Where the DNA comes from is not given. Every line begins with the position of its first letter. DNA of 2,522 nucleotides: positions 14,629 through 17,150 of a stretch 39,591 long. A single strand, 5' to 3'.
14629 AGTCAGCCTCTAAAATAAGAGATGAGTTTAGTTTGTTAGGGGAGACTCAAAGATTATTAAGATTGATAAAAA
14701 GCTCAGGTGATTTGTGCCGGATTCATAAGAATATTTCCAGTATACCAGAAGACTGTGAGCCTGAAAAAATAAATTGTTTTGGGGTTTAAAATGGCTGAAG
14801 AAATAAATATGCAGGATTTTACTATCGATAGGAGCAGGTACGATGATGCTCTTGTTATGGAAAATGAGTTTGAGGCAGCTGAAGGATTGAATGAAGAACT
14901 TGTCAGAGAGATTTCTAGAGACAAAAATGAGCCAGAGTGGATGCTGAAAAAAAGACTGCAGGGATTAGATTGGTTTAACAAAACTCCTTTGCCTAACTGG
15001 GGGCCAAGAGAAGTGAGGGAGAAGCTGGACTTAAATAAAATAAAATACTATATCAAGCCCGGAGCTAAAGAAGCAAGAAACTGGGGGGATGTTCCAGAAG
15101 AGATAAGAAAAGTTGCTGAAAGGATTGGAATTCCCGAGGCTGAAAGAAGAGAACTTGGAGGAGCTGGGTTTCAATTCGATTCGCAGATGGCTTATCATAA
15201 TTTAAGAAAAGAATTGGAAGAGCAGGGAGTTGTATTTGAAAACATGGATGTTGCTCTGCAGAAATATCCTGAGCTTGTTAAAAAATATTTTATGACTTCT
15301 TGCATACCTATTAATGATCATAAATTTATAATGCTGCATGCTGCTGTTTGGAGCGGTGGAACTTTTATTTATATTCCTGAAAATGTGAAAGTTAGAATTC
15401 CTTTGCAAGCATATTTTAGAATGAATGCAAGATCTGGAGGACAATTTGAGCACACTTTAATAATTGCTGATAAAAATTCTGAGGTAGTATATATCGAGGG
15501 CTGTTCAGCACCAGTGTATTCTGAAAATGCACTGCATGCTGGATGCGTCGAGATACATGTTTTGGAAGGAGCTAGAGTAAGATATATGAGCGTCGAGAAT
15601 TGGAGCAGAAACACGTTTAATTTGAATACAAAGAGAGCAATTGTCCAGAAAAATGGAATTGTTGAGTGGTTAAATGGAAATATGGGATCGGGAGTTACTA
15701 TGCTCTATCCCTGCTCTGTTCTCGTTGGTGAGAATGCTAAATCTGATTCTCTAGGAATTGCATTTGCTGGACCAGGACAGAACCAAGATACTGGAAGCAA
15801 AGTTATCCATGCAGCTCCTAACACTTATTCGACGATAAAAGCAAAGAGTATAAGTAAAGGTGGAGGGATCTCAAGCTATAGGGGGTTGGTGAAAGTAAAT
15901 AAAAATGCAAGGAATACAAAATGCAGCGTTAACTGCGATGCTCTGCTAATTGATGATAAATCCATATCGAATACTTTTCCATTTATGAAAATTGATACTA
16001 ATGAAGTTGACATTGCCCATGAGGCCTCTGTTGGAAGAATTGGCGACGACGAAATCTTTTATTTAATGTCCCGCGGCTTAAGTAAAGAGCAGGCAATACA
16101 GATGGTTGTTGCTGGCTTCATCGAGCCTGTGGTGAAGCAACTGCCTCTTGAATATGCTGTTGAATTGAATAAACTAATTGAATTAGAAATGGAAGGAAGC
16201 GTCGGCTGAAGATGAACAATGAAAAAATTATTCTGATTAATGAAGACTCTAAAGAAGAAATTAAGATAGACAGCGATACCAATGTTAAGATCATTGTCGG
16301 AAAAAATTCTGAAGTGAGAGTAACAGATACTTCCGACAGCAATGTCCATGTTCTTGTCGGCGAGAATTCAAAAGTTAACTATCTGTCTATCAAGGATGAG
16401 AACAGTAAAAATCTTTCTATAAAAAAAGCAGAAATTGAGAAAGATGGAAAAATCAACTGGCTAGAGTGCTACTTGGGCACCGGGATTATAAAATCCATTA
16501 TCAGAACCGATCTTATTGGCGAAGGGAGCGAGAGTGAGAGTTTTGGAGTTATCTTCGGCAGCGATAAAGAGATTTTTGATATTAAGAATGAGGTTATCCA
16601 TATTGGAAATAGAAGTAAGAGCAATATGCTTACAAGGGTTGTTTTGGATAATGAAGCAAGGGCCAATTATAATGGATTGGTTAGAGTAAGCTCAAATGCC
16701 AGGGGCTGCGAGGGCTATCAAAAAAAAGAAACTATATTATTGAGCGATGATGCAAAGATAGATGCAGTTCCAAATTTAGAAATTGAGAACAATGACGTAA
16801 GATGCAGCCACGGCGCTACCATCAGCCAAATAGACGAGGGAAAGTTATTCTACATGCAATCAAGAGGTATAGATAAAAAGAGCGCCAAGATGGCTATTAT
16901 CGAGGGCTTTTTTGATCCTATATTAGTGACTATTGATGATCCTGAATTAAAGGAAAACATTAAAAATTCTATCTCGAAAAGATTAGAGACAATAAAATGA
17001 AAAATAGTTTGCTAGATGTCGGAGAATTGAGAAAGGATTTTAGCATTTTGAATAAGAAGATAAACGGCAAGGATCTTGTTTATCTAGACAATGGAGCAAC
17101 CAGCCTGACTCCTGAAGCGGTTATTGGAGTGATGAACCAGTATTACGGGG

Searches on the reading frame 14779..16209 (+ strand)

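Call 57: search_protein_families(library=pfam, proteins=[window:14779-16209:+], max_evalue=0.001)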
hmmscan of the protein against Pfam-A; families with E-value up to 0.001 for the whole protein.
window:14779-16209:+ (476 aa): 2 families
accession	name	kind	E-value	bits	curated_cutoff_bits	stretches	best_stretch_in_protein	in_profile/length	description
PF01458.23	SUFBD_core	-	1.5e-80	270.4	27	1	213-447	1-232/232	SUF system FeS cluster assembly, SufBD core domain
PF19295.5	SufBD_N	-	1.2e-07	32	23.5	1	141-210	103-171/172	SufBD protein N-terminal region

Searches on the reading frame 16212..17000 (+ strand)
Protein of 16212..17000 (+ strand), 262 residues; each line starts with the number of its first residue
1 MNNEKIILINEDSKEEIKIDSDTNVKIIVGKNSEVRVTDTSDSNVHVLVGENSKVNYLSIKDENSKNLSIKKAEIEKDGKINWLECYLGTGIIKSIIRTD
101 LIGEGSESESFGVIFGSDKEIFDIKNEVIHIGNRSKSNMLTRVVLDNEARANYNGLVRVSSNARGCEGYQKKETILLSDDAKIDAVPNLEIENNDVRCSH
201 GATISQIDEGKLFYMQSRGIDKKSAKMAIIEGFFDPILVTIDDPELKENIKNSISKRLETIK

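Call 57: search_protein_families(library=pfam, proteins=[window:16212-17000:+], max_evalue=0.001)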
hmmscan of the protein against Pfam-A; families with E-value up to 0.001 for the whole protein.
window:16212-17000:+ (262 aa): 1 family
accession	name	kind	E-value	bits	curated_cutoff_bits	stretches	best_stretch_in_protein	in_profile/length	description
PF01458.23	SUFBD_core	-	2.4e-62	210.9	27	1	17-233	16-232/232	SUF system FeS cluster assembly, SufBD core domain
